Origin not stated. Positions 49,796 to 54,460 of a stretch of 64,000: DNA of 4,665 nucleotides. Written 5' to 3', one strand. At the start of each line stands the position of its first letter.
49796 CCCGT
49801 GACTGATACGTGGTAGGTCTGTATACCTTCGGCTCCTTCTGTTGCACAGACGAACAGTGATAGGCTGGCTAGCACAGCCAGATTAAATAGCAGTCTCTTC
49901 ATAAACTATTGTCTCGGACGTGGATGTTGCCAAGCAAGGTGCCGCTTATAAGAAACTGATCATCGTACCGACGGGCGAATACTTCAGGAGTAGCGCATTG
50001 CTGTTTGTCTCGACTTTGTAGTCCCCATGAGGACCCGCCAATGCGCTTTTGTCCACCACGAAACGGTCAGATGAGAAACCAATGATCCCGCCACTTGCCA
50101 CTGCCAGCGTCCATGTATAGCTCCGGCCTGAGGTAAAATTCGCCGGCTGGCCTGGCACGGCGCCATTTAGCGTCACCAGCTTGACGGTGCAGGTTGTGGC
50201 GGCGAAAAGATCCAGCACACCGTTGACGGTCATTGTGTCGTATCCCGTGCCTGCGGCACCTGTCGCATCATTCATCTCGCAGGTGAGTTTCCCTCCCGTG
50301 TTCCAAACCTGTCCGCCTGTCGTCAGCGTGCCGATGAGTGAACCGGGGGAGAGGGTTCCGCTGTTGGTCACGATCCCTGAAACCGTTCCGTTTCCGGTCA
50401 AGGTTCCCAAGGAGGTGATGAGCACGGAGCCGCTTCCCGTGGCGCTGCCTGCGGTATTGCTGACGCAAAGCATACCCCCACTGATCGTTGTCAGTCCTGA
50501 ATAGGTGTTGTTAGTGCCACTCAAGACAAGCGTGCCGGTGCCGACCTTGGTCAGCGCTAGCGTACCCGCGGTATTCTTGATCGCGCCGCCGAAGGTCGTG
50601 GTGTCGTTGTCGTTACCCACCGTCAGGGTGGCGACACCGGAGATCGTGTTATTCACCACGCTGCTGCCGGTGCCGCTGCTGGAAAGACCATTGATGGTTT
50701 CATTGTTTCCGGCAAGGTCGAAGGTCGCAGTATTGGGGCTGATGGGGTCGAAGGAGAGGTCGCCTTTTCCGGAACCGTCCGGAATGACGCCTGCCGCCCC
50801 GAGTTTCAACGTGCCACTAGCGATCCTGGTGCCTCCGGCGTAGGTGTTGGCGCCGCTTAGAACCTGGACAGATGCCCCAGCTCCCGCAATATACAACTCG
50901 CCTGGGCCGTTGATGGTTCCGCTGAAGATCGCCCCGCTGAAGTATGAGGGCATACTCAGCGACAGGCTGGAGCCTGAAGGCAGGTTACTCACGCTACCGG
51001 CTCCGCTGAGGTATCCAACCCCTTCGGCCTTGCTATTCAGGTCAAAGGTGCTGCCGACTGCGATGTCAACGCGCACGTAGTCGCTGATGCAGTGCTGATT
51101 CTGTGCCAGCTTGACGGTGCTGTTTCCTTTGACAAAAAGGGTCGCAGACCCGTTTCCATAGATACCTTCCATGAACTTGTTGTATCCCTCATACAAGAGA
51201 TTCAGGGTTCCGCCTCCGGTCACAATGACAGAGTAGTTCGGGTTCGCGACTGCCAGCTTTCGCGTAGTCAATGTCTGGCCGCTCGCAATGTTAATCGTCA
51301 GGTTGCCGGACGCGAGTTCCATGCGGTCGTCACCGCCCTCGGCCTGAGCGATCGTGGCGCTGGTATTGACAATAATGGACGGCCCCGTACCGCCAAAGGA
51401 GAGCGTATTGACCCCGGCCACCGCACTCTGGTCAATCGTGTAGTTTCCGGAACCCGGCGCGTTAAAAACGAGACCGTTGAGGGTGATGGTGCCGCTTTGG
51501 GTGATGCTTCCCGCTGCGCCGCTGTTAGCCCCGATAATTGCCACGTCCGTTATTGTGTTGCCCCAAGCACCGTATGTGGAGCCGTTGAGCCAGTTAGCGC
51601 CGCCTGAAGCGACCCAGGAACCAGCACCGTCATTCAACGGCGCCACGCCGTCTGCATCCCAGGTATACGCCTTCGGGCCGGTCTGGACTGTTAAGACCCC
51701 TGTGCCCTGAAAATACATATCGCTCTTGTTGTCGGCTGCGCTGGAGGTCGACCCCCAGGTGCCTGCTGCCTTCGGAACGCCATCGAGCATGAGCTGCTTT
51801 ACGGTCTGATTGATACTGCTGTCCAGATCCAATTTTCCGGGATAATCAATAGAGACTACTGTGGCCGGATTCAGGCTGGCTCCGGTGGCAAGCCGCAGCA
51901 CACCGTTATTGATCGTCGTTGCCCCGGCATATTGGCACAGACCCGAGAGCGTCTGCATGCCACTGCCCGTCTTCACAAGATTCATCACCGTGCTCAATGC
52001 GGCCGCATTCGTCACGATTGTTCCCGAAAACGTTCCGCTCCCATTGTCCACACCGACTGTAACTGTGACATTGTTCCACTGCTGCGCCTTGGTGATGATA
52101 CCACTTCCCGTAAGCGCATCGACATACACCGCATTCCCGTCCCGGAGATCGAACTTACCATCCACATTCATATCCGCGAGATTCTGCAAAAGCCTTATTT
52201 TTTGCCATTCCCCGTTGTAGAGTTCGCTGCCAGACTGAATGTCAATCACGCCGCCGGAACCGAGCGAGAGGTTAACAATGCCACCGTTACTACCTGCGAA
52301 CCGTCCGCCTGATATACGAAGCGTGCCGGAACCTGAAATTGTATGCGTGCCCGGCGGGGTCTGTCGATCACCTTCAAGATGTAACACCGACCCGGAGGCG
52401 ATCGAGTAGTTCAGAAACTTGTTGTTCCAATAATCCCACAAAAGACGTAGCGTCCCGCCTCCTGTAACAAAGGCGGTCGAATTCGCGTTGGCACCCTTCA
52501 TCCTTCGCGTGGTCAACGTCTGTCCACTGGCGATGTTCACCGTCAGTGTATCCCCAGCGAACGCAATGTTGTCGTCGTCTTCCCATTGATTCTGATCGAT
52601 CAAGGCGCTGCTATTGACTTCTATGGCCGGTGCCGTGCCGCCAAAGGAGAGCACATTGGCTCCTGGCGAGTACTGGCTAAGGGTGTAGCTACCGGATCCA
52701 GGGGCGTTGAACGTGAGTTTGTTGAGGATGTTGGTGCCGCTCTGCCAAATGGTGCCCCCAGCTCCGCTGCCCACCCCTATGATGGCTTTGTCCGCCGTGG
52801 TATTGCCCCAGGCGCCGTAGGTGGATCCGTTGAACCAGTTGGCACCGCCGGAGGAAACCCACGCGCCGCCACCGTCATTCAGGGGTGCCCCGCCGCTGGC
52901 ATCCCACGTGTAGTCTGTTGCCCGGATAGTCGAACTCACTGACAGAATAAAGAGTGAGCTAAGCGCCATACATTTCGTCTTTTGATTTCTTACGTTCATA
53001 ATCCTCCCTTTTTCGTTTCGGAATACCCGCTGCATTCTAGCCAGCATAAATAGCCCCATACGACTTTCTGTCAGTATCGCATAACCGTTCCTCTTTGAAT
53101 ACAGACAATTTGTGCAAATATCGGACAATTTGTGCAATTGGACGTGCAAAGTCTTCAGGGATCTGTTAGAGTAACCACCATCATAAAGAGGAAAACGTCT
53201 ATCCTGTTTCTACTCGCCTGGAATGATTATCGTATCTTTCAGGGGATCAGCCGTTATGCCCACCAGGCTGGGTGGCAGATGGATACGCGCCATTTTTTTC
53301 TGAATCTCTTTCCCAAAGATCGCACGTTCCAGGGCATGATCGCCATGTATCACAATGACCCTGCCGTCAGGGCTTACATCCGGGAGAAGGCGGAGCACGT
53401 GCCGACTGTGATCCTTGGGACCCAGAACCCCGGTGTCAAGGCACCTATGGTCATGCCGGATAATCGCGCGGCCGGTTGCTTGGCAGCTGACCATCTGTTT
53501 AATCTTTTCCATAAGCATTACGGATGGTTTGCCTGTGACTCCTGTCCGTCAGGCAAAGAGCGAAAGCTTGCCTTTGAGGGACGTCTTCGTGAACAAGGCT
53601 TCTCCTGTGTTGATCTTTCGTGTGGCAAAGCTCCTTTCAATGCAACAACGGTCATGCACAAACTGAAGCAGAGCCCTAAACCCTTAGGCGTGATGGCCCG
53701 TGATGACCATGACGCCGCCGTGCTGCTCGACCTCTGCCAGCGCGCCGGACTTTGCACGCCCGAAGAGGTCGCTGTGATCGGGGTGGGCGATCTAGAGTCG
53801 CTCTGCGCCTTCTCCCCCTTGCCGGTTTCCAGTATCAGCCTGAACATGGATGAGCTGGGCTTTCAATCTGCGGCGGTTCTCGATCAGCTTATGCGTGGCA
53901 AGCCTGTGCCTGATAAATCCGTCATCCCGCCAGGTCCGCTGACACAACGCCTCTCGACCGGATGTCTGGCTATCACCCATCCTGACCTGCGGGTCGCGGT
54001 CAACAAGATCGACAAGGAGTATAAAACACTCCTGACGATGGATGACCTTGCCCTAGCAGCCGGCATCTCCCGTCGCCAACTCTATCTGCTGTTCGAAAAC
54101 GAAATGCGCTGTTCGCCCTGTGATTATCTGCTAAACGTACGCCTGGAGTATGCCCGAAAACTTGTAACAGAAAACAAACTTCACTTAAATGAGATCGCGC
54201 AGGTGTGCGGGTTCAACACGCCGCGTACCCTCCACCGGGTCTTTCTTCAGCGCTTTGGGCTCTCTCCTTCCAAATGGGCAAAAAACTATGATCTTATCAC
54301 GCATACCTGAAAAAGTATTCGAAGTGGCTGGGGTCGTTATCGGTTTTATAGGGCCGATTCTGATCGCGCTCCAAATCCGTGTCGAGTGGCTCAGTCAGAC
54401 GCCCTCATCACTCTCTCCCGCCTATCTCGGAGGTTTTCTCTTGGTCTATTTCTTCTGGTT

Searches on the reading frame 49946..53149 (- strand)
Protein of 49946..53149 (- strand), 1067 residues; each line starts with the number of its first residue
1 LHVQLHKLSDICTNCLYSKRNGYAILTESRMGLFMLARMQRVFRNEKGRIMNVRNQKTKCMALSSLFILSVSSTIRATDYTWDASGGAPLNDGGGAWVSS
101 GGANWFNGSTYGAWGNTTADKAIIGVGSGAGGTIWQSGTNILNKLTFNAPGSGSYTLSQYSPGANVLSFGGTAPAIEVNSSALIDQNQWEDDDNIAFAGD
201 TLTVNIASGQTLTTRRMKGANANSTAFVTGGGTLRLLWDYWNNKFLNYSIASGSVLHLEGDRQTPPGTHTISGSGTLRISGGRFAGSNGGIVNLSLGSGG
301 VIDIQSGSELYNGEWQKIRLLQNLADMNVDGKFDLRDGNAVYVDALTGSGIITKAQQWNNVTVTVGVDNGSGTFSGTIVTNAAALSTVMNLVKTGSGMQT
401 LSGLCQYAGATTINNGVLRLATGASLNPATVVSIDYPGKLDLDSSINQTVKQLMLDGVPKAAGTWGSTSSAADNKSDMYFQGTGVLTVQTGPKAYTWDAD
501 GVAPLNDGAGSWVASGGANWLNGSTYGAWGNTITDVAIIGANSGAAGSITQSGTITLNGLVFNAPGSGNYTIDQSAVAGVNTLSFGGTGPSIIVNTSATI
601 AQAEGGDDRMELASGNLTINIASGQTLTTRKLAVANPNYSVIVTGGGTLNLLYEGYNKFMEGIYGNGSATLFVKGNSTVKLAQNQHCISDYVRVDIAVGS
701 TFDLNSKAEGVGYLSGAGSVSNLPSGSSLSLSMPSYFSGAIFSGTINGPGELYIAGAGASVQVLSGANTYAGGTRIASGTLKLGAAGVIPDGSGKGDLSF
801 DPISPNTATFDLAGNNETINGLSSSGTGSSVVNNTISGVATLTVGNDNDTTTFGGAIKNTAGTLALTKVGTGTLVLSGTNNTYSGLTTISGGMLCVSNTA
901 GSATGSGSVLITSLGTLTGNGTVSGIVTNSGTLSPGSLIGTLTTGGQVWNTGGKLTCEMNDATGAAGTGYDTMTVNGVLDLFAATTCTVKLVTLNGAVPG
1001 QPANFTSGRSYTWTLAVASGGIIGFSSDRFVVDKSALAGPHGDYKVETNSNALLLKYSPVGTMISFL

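Call 5: search_protein_families(library=pfam, proteins=[window:49946-53149:-], max_evalue=0.01)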
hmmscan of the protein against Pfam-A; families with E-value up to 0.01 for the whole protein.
window:49946-53149:- (1067 aa): 1 family
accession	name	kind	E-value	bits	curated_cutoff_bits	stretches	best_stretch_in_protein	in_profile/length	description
PF12951.13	PATR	-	2.4e-18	66.3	27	3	866-894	1-28/30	Passenger-associated-transport-repeat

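Call 6: search_protein_families(library=ncbifam, proteins=[window:49946-53149:-], max_evalue=0.01)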
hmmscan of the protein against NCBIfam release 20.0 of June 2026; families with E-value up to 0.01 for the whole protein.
window:49946-53149:- (1067 aa): 1 family
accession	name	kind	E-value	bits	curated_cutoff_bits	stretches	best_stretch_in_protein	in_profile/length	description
TIGR02601.1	autotrns_rpt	repeat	7e-17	60.9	19.85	3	865-894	1-29/32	beta strand repeat protein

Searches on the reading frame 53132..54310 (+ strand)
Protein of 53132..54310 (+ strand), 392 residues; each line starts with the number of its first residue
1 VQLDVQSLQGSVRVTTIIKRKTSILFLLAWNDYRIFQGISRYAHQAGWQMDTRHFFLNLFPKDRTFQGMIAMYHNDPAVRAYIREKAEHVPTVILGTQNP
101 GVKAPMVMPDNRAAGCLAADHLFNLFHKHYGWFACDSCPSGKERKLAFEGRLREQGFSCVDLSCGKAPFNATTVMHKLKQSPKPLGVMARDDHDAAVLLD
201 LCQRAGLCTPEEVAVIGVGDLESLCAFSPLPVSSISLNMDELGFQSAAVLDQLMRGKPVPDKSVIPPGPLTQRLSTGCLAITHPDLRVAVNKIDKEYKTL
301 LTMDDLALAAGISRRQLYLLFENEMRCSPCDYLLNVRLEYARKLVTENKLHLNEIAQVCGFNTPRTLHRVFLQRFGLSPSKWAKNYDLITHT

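Call 34: search_protein_families(library=pfam, proteins=[window:53132-54310:+], max_evalue=0.0001)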
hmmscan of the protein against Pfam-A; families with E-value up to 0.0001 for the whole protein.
window:53132-54310:+ (392 aa): 4 families
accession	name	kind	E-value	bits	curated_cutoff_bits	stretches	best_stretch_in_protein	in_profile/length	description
PF13377.12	Peripla_BP_3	-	9.9e-22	78.2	26.5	1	119-276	1-167/167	Periplasmic binding protein-like domain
PF12833.13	HTH_18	-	1.4e-18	67.4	33.6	1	306-384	1-79/80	Helix-turn-helix domain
PF00165.29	HTH_AraC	-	1.3e-10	41.6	26.6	1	349-382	8-40/42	Bacterial regulatory helix-turn-helix proteins, AraC family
PF00532.27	Peripla_BP_1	-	5.1e-08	33.2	22.2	1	78-266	72-274/281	Periplasmic binding proteins and sugar binding domain of LacI family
